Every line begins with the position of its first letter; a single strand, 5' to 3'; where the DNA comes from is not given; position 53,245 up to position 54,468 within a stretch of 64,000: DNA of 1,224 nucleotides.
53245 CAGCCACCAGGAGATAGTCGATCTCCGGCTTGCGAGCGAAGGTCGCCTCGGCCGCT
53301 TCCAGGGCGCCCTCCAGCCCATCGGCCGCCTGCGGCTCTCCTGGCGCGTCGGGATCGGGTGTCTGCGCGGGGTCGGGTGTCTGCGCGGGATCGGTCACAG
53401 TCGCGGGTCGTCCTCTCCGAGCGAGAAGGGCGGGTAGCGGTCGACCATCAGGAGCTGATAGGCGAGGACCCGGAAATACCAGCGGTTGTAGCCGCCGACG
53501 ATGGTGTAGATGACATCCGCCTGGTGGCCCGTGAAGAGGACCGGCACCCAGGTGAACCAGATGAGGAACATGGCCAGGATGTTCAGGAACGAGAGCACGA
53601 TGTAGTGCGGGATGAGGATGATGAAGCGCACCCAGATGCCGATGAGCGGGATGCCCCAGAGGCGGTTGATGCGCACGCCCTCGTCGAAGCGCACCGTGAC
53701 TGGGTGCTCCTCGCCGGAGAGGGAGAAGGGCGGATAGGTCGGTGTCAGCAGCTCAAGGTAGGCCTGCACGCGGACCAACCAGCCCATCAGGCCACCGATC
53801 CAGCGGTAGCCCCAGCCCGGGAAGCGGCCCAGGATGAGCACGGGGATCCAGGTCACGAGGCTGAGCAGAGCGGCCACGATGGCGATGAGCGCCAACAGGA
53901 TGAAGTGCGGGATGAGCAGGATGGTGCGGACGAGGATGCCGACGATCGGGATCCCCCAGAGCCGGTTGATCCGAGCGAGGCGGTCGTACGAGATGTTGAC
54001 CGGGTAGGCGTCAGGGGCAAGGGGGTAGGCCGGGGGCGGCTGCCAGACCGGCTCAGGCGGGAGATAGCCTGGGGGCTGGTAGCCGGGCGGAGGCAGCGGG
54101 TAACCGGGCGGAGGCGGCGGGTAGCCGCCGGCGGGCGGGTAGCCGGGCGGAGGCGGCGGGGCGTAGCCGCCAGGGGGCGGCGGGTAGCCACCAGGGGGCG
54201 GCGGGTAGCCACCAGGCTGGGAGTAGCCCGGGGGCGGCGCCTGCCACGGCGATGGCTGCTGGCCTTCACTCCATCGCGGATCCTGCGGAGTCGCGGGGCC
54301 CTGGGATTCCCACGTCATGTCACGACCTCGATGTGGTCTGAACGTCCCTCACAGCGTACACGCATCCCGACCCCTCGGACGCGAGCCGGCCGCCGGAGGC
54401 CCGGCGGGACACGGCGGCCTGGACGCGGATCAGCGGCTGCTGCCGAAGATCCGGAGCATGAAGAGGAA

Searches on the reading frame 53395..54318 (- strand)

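Call 64: search_protein_families(library=pfam, proteins=[window:53395-54318:-])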
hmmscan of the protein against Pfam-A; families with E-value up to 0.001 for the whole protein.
window:53395-54318:- (307 aa): 1 family
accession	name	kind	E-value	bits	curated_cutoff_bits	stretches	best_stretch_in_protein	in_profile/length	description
PF14333.11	DUF4389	-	6.7e-24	84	25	2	228-298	4-74/76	Domain of unknown function (DUF4389)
